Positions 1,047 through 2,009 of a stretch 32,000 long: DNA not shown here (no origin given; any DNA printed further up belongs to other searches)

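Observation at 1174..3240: G+C-rich two-gene insertion between ileS and the tmRNA 3' end: Cas4-like PD-(D/E)XK nuclease divergent from a DUF262/DndB-like ParB-fold protein (candidate two-component defence module)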

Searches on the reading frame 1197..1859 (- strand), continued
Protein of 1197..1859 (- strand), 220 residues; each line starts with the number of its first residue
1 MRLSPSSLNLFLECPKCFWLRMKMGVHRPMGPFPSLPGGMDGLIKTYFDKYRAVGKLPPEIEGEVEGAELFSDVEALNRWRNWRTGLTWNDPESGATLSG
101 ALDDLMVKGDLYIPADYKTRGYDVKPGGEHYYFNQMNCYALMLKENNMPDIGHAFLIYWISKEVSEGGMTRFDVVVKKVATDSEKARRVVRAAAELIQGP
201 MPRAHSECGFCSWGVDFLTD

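Call 49: find_related_loci(query=window:1197-1856:-, collection=genome_contigs, flank=6000)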
Query window:1197-1856:- (219 aa) in genome_contigs; peptide patterns used: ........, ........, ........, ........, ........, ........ (x = any residue, [..] = any of these).
66 stretches matched a pattern; 7 encode a relative of the query (tblastn E <= 1e-3); 7 distinct loci.
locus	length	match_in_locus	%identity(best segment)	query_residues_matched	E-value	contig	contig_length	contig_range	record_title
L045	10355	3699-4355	95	1-219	2e-144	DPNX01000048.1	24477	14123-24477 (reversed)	MAG TPA_asm: Patescibacteria group bacterium isolate UBA11618 contig_125082, whole genome shotgun sequence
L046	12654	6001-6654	63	1-219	6e-95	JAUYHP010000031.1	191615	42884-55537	MAG: bacterium isolate C24_maxbin.158_sub C24_k141_812611, whole genome shotgun sequence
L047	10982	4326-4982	53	1-219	1e-77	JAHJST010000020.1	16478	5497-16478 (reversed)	MAG: Patescibacteria group bacterium isolate OS_PC_MetaG.mb.27 OS_PC_MetaG.mb.27_k141_607429, whole genome shotgun seque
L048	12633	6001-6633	49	1-211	4e-65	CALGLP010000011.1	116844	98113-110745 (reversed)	MAG TPA_asm: uncultured bacterium isolate SRR3330210_bin.157_CONCOCT_v1.1_MAG genome assembly, contig: ERZ724080.178, wh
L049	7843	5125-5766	47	1-214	3e-63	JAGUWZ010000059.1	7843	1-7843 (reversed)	MAG: Candidatus Omnitrophota bacterium isolate DeMMO4_15 c_000000001902, whole genome shotgun sequence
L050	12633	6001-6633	47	1-211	9e-62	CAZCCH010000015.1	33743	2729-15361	MAG TPA_asm: uncultured Planctomycetia bacterium isolate SRP077602_co2_372 genome assembly, contig: NODE_1936_length_337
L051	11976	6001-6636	52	1-213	1e-68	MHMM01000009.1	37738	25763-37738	MAG: Candidatus Nealsonbacteria bacterium RIFOXYB1_FULL_40_15 rifoxyb1_full_scaffold_348, whole genome shotgun sequence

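Call 75: find_related_loci(query=window:1197-1856:-, collection=metagenome_contigs, flank=5000)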
Query window:1197-1856:- (219 aa) in metagenome_contigs; peptide patterns used: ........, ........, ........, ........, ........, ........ (x = any residue, [..] = any of these).
141 stretches matched a pattern; 21 encode a relative of the query (tblastn E <= 1e-3); 21 distinct loci.
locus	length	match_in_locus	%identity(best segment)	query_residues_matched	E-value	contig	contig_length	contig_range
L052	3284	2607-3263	91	1-219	4e-145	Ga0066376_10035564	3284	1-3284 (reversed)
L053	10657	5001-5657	89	1-219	5e-138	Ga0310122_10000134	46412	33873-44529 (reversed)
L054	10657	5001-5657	92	1-219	2e-140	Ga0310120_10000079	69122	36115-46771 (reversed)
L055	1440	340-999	62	1-219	1e-100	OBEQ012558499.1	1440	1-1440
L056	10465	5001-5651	53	1-218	6e-84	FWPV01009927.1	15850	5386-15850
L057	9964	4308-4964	53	1-219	3e-77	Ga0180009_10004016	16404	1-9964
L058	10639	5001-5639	56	1-213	2e-77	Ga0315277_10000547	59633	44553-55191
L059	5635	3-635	53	3-213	2e-74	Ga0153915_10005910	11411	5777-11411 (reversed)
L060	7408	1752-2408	50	1-213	4e-71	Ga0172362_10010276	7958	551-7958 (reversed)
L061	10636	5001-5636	52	1-213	3e-68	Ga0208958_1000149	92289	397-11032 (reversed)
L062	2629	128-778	50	1-214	3e-68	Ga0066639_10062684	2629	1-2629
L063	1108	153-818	49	1-217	2e-71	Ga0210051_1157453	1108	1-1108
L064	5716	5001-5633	48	1-211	2e-63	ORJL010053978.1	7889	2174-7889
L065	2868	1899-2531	46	1-211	2e-63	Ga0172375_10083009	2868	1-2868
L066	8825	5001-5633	47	1-211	1e-62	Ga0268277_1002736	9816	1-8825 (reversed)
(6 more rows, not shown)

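Call 80: search_solved_structures(query=window:1197-1856:-, max_evalue=1, show_alignments=2)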
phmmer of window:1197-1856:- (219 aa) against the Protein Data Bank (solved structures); distinct sequences matched with E-value up to 1: 1.
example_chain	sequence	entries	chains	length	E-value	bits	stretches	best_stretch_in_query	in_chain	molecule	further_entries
4r5q_A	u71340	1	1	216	0.18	14.6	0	1-25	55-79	CRISPR-associated exonuclease, Cas4 family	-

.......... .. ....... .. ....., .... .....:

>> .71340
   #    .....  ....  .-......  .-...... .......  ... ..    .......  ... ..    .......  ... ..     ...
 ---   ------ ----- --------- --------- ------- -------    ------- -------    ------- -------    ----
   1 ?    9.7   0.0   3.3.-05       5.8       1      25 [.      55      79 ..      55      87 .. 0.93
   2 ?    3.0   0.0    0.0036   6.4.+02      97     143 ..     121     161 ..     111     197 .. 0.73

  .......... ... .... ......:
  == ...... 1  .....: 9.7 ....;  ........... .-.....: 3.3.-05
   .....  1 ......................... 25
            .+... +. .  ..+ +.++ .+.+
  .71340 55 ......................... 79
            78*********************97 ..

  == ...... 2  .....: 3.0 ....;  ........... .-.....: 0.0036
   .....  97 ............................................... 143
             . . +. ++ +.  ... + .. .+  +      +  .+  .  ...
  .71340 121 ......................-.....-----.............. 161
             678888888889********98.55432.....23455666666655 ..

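Call 93: find_related_loci(query=A8, collection=viral_contigs, flank=8000)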
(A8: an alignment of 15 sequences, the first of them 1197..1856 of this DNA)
Query A8 (219 aa) in viral_contigs; peptide patterns used: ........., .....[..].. (x = any residue, [..] = any of these).
57 stretches matched a pattern; 10 encode a relative of the query (tblastn E <= 1e-3); 10 distinct loci.
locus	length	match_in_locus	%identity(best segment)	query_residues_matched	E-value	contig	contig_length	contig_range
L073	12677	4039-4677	43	1-212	3e-55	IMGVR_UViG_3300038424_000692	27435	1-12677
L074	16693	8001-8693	41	1-210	7e-53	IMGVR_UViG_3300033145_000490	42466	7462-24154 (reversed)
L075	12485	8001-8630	41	1-212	3e-52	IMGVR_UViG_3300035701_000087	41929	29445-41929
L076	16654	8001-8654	40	1-219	8e-52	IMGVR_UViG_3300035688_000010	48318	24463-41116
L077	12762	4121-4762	42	1-212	2e-50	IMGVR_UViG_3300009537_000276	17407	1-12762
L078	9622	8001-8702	41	2-219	5e-50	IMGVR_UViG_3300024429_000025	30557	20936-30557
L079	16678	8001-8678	41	1-218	3e-43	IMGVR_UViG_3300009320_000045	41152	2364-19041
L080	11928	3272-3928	37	2-210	4e-41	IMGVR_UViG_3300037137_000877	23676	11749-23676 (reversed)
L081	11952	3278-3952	40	2-212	1e-45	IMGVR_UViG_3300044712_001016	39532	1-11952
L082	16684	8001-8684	34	1-214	1e-31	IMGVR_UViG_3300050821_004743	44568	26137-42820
